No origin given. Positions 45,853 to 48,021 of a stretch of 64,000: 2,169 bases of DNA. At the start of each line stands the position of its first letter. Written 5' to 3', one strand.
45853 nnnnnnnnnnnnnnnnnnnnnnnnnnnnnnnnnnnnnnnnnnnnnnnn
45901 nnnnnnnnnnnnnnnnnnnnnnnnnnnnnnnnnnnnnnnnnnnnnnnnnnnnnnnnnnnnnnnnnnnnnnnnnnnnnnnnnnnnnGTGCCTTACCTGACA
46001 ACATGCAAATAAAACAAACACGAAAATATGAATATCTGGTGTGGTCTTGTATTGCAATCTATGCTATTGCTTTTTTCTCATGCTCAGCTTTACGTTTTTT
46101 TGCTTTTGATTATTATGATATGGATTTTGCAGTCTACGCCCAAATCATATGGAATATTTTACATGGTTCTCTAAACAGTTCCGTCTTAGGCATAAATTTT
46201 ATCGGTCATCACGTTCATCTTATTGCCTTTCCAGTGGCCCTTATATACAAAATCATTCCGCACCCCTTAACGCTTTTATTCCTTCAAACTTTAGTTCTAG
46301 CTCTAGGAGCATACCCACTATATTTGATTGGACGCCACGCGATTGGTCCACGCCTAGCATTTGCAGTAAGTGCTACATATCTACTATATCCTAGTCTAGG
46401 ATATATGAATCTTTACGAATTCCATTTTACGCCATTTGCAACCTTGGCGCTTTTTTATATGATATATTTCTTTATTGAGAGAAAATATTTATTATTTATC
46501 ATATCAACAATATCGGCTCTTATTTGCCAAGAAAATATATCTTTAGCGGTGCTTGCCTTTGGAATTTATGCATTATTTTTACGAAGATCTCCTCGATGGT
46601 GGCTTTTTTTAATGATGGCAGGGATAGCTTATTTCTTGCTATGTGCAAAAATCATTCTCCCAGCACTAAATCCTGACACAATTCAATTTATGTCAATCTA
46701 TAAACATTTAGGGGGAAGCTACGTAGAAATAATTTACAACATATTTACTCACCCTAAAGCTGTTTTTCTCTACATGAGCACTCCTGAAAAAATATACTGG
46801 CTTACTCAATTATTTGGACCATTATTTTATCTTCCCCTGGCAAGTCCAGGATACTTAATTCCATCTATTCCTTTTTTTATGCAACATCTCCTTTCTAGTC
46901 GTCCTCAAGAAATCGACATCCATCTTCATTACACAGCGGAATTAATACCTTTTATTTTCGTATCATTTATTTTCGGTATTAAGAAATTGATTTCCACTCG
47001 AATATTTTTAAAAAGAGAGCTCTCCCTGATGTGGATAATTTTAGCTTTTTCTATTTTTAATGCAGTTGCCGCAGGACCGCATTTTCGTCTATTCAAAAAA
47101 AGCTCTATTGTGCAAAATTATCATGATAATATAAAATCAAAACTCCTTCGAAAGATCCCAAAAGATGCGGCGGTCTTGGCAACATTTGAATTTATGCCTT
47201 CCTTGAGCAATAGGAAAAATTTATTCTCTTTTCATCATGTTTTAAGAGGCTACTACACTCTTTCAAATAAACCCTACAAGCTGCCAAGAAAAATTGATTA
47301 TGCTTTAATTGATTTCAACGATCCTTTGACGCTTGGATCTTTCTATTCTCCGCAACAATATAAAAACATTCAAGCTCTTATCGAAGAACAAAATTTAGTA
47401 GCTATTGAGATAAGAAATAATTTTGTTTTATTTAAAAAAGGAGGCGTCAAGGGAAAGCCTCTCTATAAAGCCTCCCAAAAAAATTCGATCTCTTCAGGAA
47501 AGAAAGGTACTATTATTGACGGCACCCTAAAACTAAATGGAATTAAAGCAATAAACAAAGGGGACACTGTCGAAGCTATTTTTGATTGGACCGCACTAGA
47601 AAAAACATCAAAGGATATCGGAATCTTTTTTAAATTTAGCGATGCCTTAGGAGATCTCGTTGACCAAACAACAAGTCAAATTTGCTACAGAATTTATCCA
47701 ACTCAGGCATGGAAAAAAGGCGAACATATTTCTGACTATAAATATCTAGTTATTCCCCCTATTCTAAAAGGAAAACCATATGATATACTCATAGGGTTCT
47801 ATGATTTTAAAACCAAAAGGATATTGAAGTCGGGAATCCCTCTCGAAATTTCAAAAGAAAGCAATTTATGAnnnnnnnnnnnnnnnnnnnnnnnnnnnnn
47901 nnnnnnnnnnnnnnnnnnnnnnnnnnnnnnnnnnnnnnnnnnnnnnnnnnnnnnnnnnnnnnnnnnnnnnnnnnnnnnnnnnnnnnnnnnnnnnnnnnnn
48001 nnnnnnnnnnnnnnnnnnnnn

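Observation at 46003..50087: Candidate lipid-linked-sugar glycosylation module (GT-C-like DUF2079 + MTase-GT2 fusion) next to a Cys-rich pilin gene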

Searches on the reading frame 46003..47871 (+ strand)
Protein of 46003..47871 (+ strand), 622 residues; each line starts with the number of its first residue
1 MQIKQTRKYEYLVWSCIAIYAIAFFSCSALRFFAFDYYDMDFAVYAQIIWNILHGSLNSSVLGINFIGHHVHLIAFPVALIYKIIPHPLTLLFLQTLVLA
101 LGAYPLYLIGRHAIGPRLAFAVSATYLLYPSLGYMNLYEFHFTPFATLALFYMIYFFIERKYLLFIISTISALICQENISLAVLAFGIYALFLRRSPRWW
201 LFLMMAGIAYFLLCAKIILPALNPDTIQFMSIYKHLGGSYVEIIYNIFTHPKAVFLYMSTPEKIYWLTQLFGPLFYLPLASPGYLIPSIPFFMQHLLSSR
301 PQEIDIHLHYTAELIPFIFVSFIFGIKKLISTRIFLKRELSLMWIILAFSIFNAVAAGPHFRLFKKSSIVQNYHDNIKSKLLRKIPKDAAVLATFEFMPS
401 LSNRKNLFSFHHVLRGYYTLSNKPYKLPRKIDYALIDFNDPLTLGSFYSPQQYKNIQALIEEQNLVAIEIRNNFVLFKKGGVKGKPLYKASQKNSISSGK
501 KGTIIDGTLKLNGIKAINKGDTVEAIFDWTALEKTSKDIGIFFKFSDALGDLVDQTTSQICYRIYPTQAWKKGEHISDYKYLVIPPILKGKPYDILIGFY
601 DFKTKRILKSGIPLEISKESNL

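Call 3: search_protein_families(library=pfam, proteins=[window:46003-47871:+], max_evalue=0.01)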
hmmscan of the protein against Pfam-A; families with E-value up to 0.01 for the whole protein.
window:46003-47871:+ (622 aa): 1 family
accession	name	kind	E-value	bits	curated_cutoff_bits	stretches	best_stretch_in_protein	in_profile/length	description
PF09852.15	DUF2079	-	2.6e-57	195.4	28.2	1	39-444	9-423/459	Predicted membrane protein (DUF2079)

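Call 4: search_protein_families(library=ncbifam, proteins=[window:46003-47871:+], max_evalue=0.01)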
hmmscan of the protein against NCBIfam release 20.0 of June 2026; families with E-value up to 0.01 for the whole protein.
window:46003-47871:+ (622 aa): 0 families

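Call 9: find_homologous_proteins(query=window:46003-47871:+)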
Query window:46003-47871:+ (622 aa): 240 proteins with E <= 0.001 among 8000 candidates; the best 120 are listed.
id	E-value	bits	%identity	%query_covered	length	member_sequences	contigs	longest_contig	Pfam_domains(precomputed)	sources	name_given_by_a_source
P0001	0.0e+0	1400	100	100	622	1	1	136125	PF09852.16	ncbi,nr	ncbi:MAG: DUF2079 domain-containing protein [Candidatus Aceula meridiana]|nr:DUF2079 domain-containi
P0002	0.0e+0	1032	73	100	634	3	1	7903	PF09852.16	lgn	-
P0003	1.5e-200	686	50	97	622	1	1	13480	PF09852.16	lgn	-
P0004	1.1e-168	581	46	94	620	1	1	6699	PF09852.16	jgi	jgi:uncharacterized membrane protein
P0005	3.0e-168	579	46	94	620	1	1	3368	PF09852.16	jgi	jgi:uncharacterized membrane protein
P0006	8.1e-167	575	45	98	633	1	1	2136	PF09852.16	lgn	-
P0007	1.3e-165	571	46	96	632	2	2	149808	PF09852.16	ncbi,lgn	-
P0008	1.6e-163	564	45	98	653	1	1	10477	PF09852.16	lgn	-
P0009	2.4e-163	563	43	98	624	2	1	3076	PF09852.16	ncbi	-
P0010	2.8e-163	563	45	96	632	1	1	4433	PF09852.16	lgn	-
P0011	1.3e-162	561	45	96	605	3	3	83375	PF09852.16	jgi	jgi:uncharacterized membrane protein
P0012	6.6e-158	545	44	97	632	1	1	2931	PF09852.16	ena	-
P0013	2.5e-157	543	44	96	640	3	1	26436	PF09852.16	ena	-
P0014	4.5e-157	542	44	97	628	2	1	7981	PF09852.16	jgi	-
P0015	1.2e-156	541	44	97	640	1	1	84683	PF09852.16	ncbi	ncbi:MAG: DUF2079 domain-containing protein [Candidatus Omnitrophota bacterium]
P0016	1.0e-155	538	45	97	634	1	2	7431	PF09852.16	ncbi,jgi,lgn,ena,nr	ncbi:MAG: hypothetical protein DRP74_07140 [Candidatus Omnitrophota bacterium]|nr:MAG: hypothetical 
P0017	4.1e-154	533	41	96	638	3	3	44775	PF09852.16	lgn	-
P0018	1.0e-152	528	44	95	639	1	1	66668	PF09852.16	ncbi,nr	ncbi:MAG: DUF2079 domain-containing protein [Candidatus Omnitrophica bacterium]|nr:DUF2079 domain-co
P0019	3.4e-152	526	43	95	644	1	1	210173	PF09852.16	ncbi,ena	-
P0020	9.2e-151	522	44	97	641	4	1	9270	PF09852.16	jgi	jgi:uncharacterized membrane protein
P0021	1.3e-150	521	43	97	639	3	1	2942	PF09852.16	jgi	-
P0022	1.3e-149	518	42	98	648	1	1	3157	PF09852.16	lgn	-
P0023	9.0e-149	515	44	96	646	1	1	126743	PF09852.16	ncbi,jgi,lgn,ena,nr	ncbi:MAG TPA: hypothetical protein DCL35_03655 [Candidatus Omnitrophica bacterium]|nr:hypothetical p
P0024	1.5e-148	514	43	96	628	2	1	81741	PF09852.16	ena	-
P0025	6.3e-148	512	42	97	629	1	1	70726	PF09852.16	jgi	jgi:uncharacterized membrane protein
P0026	6.6e-148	512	43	94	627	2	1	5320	PF09852.16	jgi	-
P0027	2.5e-147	510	43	96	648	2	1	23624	PF09852.16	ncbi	-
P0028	2.9e-147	510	43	97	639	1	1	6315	PF09852.16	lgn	-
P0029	7.9e-147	509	42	95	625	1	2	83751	PF09852.16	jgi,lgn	-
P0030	3.0e-146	507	41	97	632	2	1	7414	PF09852.16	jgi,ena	-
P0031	3.2e-146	507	42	95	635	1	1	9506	PF09852.16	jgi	jgi:uncharacterized membrane protein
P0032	9.1e-146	505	42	96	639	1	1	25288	PF09852.16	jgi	jgi:uncharacterized membrane protein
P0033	2.5e-145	504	41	95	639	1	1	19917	PF09852.16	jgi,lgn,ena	-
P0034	5.9e-144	499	42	98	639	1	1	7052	PF09852.16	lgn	-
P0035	2.2e-143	497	42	99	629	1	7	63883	PF09852.16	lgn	-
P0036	2.8e-143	497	42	95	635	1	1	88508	PF09852.16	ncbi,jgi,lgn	-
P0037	3.8e-143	496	43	95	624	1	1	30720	PF09852.16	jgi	jgi:uncharacterized membrane protein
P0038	1.6e-142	494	41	98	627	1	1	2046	PF09852.16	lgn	-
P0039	2.5e-142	494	41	98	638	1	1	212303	PF09852.16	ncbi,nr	ncbi:MAG: DUF2079 domain-containing protein [Candidatus Omnitrophica bacterium]|nr:DUF2079 domain-co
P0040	2.7e-142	494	42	97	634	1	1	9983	PF09852.16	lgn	-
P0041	1.3e-141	491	42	96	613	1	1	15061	PF09852.16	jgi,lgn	-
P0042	1.7e-141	491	42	94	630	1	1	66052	PF09852.16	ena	-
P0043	1.9e-141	491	43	95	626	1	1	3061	PF09852.16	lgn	-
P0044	8.9e-141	489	41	98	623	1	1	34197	PF09852.16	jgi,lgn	-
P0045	4.3e-140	486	40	95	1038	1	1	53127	PF09852.16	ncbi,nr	ncbi:MAG: DUF2079 domain-containing protein [Candidatus Omnitrophica bacterium]|nr:DUF2079 domain-co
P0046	6.3e-140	486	42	95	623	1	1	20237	PF09852.16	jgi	jgi:uncharacterized membrane protein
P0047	2.3e-139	484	41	99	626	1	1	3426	PF09852.16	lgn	-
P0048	2.3e-139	484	42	95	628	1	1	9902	PF09852.16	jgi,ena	-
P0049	4.7e-139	483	41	94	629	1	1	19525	PF09852.16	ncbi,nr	ncbi:MAG: DUF2079 domain-containing protein [Candidatus Omnitrophica bacterium]|nr:DUF2079 domain-co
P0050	2.8e-138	480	41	96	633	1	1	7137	PF09852.16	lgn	-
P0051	6.5e-138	479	41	96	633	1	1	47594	PF09852.16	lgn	-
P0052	8.4e-138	479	40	97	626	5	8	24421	PF09852.16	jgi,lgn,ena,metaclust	metaclust:\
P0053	1.5e-137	478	44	94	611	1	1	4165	PF09852.16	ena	-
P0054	2.1e-137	478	45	92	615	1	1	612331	PF09852.16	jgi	jgi:uncharacterized membrane protein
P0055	3.0e-137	477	41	95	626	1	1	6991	PF09852.16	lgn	-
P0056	4.5e-137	476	40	97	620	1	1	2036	PF09852.16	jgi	jgi:uncharacterized membrane protein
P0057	1.6e-136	475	41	95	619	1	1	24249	PF09852.16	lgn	-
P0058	9.3e-136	472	41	95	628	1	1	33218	PF09852.16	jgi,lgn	-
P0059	1.1e-135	472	41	95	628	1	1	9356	PF09852.16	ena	-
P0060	3.6e-135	470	40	99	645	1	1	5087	PF09852.16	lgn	-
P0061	1.5e-134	468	41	95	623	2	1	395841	PF09852.16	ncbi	ncbi:MAG: DUF2079 domain-containing protein [Candidatus Omnitrophota bacterium]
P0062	1.7e-134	468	41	96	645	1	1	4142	PF09852.16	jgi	-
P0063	1.9e-134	468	41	95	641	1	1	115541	PF09852.16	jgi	jgi:uncharacterized membrane protein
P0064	2.0e-134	468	40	97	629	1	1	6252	PF09852.16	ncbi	ncbi:MAG: DUF2079 domain-containing protein [Candidatus Omnitrophota bacterium]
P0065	1.8e-133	464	40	97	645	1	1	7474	PF09852.16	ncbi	-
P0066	8.6e-133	462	40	95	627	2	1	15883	PF09852.16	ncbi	-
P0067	1.4e-132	462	39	95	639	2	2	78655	PF09852.16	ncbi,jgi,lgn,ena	-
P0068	2.0e-132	461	39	97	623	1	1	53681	PF09852.16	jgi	-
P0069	3.0e-131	457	41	97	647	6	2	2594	PF09852.16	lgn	-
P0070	1.1e-130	455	39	99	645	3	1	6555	PF09852.16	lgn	-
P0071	1.1e-130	455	39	93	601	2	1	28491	PF09852.16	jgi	jgi:uncharacterized membrane protein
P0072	6.3e-130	453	41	95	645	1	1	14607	PF09852.16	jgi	-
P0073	1.7e-129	451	40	97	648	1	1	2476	PF09852.16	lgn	-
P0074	1.8e-129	451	39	99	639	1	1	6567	PF09852.16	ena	-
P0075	2.1e-129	451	39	97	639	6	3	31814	PF09852.16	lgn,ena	-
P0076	2.2e-129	451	40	96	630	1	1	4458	PF09852.16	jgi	jgi:uncharacterized membrane protein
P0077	3.4e-129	450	39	98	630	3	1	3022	PF09852.16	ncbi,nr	ncbi:MAG: DUF2079 domain-containing protein [Candidatus Omnitrophica bacterium]|nr:DUF2079 domain-co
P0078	3.7e-129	450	39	99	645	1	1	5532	PF09852.16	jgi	jgi:uncharacterized membrane protein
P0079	1.7e-128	448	40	96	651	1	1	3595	PF09852.16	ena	-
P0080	2.2e-128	448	39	99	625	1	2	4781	PF09852.16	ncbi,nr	ncbi:MAG: DUF2079 domain-containing protein [Candidatus Omnitrophica bacterium]|nr:DUF2079 domain-co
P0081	2.4e-128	448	40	93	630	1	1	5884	PF09852.16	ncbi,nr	ncbi:MAG: DUF2079 domain-containing protein [Candidatus Omnitrophica bacterium]|nr:DUF2079 domain-co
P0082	3.0e-128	447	39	94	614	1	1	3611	PF09852.16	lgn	-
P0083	4.5e-128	447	41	98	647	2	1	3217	PF09852.16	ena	-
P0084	5.4e-128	446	40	94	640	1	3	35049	PF09852.16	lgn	-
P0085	3.0e-127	444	40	96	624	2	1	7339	PF09852.16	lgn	-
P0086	5.2e-127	443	39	98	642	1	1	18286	PF09852.16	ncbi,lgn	-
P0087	6.6e-127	443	38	97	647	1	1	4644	PF09852.16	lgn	-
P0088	8.0e-127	443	38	97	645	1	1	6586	PF09852.16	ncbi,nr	ncbi:MAG: DUF2079 domain-containing protein [Candidatus Omnitrophica bacterium]|nr:DUF2079 domain-co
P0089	1.4e-125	438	41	95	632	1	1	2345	PF09852.16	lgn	-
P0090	1.9e-125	438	39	96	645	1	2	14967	PF09852.16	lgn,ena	-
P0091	4.1e-125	437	39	94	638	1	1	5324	PF09852.16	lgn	-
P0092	1.0e-124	436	40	93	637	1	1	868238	PF09852.16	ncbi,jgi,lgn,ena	ncbi:MAG: DUF2079 domain-containing protein [Candidatus Omnitrophota bacterium]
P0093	9.2e-124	432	38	95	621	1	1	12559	PF09852.16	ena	-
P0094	1.3e-123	432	39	95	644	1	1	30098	PF09852.16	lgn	-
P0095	1.9e-123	431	39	93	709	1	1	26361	PF09852.16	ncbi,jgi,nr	ncbi:MAG: DUF2079 domain-containing protein [Candidatus Omnitrophica bacterium]|nr:DUF2079 domain-co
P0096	5.9e-123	430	38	95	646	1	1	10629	PF09852.16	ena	-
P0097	1.3e-122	429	38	96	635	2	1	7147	PF09852.16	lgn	-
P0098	1.4e-122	429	38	99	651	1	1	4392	PF09852.16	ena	-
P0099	2.3e-122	428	40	96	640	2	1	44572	PF09852.16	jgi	-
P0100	1.0e-121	426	38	98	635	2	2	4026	PF09852.16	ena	-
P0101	5.3e-120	420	41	83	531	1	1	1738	PF09852.16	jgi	jgi:uncharacterized membrane protein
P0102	9.0e-120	419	37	95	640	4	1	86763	PF09852.16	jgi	-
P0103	9.0e-119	416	38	94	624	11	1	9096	PF09852.16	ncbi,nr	ncbi:MAG: DUF2079 domain-containing protein [Candidatus Omnitrophica bacterium]|nr:DUF2079 domain-co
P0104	2.7e-118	414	37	98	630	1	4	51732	PF09852.16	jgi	jgi:uncharacterized membrane protein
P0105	5.9e-118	413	35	98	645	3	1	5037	PF09852.16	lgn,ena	-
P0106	7.3e-117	410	39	94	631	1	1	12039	PF09852.16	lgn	-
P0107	2.1e-116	408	37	94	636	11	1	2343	PF09852.16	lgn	-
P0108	1.2e-115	406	36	97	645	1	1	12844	PF09852.16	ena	-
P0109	3.3e-115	404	38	96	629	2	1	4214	PF09852.16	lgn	-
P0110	3.5e-114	401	36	100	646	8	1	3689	PF09852.16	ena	-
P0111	6.2e-111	390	35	95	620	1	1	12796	PF09852.16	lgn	-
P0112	3.0e-107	378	37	90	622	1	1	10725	PF09852.16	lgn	-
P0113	5.9e-107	377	36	97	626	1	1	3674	PF09852.16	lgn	-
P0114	1.6e-106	375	36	92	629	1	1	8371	PF09852.16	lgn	-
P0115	3.3e-106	374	37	95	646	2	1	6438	PF09852.16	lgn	-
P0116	3.8e-106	374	36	97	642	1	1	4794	PF09852.16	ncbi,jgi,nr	ncbi:MAG: hypothetical protein DRQ24_09455 [Candidatus Latescibacterota bacterium]|nr:MAG: hypotheti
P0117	6.0e-106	374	36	95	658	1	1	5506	PF09852.16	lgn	-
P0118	7.4e-106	373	38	89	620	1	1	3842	PF09852.16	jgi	jgi:uncharacterized membrane protein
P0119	2.0e-105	372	36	92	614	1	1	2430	PF09852.16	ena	-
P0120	9.4e-105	370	34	96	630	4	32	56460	PF09852.16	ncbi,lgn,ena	-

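Call 13: find_related_loci(query=A1, collection=genome_contigs, flank=8000)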
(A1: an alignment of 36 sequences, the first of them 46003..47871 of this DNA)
Query A1 (622 aa) in genome_contigs; peptide patterns used: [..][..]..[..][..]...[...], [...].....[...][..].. (x = any residue, [..] = any of these).
108 stretches matched a pattern; 74 encode a relative of the query (tblastn E <= 1e-3); 73 distinct loci.
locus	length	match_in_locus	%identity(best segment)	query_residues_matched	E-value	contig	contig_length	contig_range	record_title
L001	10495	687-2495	45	16-616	3e-169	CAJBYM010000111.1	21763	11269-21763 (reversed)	MAG: Candidatus Omnitrophica bacterium isolate Loc090907-5m_bin-489 genome assembly, contig: bin-489:111/139, whole geno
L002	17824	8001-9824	44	17-622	6e-157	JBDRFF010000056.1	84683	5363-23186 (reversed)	MAG: Candidatus Omnitrophota bacterium isolate MEGAHIT-group-1.354 k141_11465469, whole genome shotgun sequence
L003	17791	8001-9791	42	12-608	1e-156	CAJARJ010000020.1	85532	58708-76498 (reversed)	MAG: Candidatus Omnitrophica bacterium isolate Loc090907-6m_bin-269 genome assembly, contig: bin-269:20/22, whole genome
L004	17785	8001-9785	44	17-611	7e-156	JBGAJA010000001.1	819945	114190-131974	MAG: Candidatus Omnitrophota bacterium isolate MAG_AAO_H125.54 AAOH125-54_opera_contig_16, whole genome shotgun sequence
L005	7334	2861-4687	45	12-615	3e-154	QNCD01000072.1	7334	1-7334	MAG: Candidatus Omnitrophota bacterium isolate B70_G16 B70_Guay16_scaffold_09365, whole genome shotgun sequence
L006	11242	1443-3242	41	5-602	9e-153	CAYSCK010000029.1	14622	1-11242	MAG TPA_asm: uncultured Planctomycetia bacterium isolate binchicken_co220_82 genome assembly, contig: NODE_2643_length_1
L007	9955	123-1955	42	1-607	2e-150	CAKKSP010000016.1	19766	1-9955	Omnitrophica bacterium GWA2_41_15 isolate Hainich-Omni-XIII genome assembly, contig: Omni_Hai_XIII_Hain_H41_02um_R1_618_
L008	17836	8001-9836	41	2-611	9e-149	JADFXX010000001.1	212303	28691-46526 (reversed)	MAG: Candidatus Omnitrophota bacterium isolate nDJH2bin18 nDJH2_bin18_NODE_1_length_212303_cov_49.092258, whole genome s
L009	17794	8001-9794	44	10-604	1e-147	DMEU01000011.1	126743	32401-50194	MAG TPA_asm: Candidatus Omnitrophota bacterium isolate UBA9636 contig_4012, whole genome shotgun sequence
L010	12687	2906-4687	44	18-610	2e-146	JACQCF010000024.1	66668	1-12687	MAG: Candidatus Omnitrophota bacterium isolate NC_groundwater_961_Pr1_S-0.2um_46_24 Montesol18-Sp2_coassembly_scaffold_1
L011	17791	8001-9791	42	13-606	1e-144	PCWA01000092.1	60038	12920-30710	MAG: Candidatus Omnitrophica bacterium CG11_big_fil_rev_8_21_14_0_20_42_13 CG11_8_21_14_0.20_scaffold_177_c, whole genom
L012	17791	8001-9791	43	12-604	1e-154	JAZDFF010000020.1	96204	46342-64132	MAG: Candidatus Omnitrophota bacterium isolate MEGAHIT-group-0.194 k141_17375585, whole genome shotgun sequence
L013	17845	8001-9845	41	4-620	5e-136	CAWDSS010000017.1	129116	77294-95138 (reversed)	MAG: Candidatus Omnitrophota bacterium isolate MFD03726.bin.2.139 genome assembly, contig: contig_93533, whole genome sh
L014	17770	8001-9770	42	19-610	8e-136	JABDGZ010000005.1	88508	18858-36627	MAG: Candidatus Omnitrophota bacterium isolate BWOrgControl_Nextera71_MAG1 3300021028.a:Ga0206863_1010, whole genome sho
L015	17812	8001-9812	40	15-616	4e-134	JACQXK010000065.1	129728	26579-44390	MAG: Candidatus Omnitrophota bacterium isolate NC_groundwater_1513_Pr4_B-0.1um_40_4 SR1-18-B1_scaffold_285306, whole gen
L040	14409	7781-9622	37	1-608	6e-121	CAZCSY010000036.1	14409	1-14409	MAG TPA_asm: uncultured Planctomycetia bacterium isolate binchicken_co81_68 genome assembly, contig: NODE_6307_length_14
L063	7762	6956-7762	39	1-270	1e-51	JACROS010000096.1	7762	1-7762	MAG: Candidatus Omnitrophota bacterium isolate NC_groundwater_1967_Pr3_S-0.2um_38_3 scaffold_732283, whole genome shotgu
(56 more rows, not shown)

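Call 18: search_solved_structures(query=A1, max_evalue=10, show_alignments=2)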
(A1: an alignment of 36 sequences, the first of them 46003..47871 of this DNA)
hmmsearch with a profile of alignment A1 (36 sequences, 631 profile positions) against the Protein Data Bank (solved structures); distinct sequences matched with E-value up to 10: 0.

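Call 20: predict_structure(alignment_id=A1)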
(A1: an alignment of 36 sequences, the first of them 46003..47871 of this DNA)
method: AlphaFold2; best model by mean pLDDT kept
length: 622 residues; sequences in the alignment: 36
mean_pLDDT: 92.5   pTM: 0.90
mean pLDDT of the five models: 92.5, 92.2, 91.7, 91.3, 91.0
residues with pLDDT >= 90: 509; 70-90: 88; 50-70: 20; < 50: 5
segments of 3 or more residues with pLDDT < 50: 620-622
pLDDT, mean of each block of 10 residues (from residue 1): 82 98 94 90 95 93 86 96 97 98 98 97 98 93 97 98 98 96 97 97 97 91 75 90 94 97 96 97 96 94 90 97 97 90 96 92 64 91 96 96 95 89 85 96 85 94 96 96 91 65 90 92 95 94 96 95 96 95 94 95 94 80 34
secondary structure, 60 per line:
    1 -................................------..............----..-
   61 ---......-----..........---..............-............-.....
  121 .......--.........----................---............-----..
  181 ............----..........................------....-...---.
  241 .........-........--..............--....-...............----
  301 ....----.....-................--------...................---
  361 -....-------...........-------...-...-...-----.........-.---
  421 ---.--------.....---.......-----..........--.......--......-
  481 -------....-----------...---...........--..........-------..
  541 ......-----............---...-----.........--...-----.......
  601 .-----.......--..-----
elements in order: H2-33 H40-53 H66-69 H75-84 H88-101 H103-114 H116-127 H130-138 H143-158 H162-173 H179-192 H197-222 H229-232 H240-249 H251-258 H261-274 H277-280 H282-296 H301-304 H309-313 H315-330 H339-357 H362-365 H373-383 E391-393 E407-409 H410-415 E433-437 H441-447 H453-462 E465-471 E474-479 E488-491 E503-505 E509-519 E522-531 E539-546 E552-559 H560-563 E575-583 E594-601 E607-613
